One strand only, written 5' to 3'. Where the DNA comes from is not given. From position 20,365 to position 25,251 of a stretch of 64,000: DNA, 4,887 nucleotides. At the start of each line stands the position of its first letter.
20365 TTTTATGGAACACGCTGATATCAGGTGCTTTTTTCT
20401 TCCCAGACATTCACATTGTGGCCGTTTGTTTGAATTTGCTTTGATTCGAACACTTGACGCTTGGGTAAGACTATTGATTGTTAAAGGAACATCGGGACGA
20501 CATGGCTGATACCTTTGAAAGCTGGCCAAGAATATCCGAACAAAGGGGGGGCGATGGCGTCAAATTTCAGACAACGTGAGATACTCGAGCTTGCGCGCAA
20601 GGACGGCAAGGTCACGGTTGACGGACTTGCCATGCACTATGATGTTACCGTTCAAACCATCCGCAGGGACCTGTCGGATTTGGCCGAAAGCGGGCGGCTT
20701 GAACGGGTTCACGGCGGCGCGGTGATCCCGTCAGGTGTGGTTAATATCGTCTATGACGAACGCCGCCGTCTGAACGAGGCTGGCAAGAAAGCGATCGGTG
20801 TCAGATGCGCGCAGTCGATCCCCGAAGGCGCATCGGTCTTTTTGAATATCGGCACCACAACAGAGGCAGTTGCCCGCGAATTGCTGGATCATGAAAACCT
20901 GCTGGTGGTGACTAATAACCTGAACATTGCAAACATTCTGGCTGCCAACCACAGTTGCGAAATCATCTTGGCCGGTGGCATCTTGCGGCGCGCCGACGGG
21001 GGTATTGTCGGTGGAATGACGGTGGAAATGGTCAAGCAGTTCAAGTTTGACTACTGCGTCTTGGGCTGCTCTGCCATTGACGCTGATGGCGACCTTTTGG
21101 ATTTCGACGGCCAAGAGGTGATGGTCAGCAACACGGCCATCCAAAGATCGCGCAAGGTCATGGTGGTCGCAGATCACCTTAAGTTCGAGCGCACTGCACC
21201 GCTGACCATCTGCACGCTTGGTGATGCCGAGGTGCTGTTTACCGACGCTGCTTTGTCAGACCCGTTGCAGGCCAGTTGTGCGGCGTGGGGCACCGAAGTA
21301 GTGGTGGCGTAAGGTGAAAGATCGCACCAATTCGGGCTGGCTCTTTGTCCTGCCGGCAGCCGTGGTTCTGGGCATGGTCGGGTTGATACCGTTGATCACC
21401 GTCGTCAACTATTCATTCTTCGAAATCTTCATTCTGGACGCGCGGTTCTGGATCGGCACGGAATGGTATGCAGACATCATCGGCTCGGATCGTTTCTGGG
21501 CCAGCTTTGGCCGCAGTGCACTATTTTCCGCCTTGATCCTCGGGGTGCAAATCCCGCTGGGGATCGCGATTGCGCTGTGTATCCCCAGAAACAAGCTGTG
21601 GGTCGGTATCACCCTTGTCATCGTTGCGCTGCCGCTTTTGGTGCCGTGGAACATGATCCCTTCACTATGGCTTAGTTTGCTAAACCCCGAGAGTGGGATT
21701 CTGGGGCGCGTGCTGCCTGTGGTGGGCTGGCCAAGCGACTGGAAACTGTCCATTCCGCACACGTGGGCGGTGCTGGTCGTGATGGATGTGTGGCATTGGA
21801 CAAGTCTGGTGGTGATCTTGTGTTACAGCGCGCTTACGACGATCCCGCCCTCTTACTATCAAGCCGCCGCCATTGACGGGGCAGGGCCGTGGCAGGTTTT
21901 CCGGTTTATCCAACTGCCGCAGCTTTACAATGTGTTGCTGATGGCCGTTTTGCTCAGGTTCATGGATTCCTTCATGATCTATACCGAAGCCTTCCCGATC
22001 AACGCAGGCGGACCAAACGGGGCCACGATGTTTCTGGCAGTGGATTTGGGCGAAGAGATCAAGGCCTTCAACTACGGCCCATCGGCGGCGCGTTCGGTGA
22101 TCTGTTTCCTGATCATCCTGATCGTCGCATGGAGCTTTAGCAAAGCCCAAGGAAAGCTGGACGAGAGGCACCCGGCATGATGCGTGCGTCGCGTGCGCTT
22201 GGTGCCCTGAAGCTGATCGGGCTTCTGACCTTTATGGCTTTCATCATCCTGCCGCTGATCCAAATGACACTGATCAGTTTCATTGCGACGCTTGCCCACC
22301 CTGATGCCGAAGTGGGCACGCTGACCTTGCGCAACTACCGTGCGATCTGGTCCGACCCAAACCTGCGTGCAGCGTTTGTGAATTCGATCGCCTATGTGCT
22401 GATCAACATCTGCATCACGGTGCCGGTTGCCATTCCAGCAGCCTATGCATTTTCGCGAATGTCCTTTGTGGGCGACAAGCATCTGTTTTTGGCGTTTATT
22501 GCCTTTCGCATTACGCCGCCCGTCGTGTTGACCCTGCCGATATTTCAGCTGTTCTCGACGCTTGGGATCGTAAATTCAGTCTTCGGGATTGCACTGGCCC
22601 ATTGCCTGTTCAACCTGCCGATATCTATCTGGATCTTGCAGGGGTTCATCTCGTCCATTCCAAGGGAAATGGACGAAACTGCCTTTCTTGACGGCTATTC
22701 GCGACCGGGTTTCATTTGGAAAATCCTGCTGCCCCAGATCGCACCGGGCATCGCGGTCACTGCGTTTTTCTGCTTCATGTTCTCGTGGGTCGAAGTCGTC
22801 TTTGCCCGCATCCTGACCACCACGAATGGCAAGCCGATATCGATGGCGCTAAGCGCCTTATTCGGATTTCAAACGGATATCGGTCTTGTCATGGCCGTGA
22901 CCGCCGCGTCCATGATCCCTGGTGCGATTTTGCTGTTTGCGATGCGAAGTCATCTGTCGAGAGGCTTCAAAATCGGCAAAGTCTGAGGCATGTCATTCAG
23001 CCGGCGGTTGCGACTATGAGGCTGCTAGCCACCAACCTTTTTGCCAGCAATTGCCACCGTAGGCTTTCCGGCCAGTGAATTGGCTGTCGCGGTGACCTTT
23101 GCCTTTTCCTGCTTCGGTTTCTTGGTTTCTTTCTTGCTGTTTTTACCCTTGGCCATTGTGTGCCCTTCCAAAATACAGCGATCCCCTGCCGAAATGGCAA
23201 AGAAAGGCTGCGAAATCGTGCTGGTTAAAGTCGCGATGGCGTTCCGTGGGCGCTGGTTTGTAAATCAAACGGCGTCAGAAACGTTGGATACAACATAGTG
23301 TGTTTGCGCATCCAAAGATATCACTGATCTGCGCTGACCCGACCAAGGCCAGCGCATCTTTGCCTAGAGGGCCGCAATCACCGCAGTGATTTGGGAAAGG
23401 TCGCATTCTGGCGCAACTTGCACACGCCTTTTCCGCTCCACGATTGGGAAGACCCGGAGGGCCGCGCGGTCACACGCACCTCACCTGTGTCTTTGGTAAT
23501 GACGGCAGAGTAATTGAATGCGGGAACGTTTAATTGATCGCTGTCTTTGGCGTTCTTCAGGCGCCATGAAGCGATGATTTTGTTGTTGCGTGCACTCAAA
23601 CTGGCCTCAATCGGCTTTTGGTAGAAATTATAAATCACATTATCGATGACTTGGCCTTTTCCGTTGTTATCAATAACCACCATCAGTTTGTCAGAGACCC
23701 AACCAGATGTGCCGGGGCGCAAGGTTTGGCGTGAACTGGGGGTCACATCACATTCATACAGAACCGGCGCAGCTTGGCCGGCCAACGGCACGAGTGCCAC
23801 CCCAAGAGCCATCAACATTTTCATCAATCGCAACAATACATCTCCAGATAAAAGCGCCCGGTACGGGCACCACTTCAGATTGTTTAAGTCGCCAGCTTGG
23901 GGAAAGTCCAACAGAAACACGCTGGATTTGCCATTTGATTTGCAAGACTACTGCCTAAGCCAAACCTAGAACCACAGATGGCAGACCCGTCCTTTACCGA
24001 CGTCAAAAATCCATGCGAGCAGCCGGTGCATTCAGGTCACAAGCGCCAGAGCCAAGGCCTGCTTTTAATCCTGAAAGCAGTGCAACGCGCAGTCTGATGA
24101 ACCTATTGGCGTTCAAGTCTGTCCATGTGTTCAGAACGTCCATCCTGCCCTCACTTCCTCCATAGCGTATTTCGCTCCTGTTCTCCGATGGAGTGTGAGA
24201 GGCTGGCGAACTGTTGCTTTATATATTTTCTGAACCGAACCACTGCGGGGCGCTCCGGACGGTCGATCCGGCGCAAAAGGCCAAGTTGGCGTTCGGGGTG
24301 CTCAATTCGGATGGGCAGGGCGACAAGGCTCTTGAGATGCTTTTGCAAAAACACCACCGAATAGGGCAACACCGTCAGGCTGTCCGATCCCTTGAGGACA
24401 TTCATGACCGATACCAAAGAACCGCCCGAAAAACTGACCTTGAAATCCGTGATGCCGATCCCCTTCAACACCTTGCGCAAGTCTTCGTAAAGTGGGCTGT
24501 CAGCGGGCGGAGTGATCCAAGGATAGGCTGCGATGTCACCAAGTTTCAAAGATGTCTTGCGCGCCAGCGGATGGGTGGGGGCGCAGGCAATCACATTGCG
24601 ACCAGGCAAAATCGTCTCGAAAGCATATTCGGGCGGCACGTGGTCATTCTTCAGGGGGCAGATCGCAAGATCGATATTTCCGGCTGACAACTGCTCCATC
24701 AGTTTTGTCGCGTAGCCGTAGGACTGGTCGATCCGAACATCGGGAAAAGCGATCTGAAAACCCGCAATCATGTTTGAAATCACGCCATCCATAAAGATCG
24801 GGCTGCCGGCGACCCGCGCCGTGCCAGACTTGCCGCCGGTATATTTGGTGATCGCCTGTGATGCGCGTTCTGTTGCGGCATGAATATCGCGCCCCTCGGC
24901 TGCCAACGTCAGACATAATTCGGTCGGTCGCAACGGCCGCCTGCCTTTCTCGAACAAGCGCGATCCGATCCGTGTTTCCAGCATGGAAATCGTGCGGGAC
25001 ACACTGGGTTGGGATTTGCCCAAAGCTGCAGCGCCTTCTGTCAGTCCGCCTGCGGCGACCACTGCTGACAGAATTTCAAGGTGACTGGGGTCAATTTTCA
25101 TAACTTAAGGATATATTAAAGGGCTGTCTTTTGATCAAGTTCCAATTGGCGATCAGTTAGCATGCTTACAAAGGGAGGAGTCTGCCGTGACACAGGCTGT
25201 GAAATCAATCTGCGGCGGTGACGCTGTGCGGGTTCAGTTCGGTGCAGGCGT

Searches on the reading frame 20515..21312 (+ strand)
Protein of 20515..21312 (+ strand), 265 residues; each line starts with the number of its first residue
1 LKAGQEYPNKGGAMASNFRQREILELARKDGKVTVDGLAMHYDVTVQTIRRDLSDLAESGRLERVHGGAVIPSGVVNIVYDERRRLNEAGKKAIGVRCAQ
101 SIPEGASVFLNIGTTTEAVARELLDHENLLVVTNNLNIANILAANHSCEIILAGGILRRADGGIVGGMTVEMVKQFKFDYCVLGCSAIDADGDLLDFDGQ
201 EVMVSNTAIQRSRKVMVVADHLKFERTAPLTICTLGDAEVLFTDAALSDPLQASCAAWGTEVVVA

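Call 21: search_protein_families(library=pfam, proteins=[window:20515-21312:+], max_evalue=0.00001)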
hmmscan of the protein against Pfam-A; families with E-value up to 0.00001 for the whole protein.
window:20515-21312:+ (265 aa): 3 families
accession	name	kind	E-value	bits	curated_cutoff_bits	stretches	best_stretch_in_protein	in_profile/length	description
PF00455.28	DeoRC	-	4e-48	163.8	31.8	1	87-244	2-159/160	DeoR C terminal sensor domain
PF08220.18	HTH_DeoR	-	2.4e-17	62.9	21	1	19-73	1-55/57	DeoR-like helix-turn-helix domain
PF08279.18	HTH_11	-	3.6e-07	30.4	25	1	19-63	1-47/55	HTH domain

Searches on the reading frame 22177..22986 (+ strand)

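Call 21: search_protein_families(library=pfam, proteins=[window:22177-22986:+], max_evalue=0.00001)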
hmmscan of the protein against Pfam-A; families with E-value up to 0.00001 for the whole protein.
window:22177-22986:+ (269 aa): 1 family
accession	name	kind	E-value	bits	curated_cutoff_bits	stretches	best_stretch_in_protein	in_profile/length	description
PF00528.27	BPD_transp_1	-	4.6e-16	59.5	26.4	1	82-264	2-182/184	Binding-protein-dependent transport system inner membrane component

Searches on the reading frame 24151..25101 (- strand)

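Call 19: search_protein_families(library=pfam, proteins=[window:24151-25101:-], max_evalue=0.001)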
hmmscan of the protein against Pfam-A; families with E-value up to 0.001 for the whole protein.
window:24151-25101:- (316 aa): 2 families
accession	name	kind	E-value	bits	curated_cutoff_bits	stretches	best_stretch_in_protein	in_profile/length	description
PF03466.25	LysR_substrate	-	1.6e-29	103.2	28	1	89-298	2-208/209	LysR substrate binding domain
PF00126.33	HTH_1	-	1.3e-14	54.3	26.6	1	7-61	3-57/60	Bacterial regulatory helix-turn-helix protein, lysR family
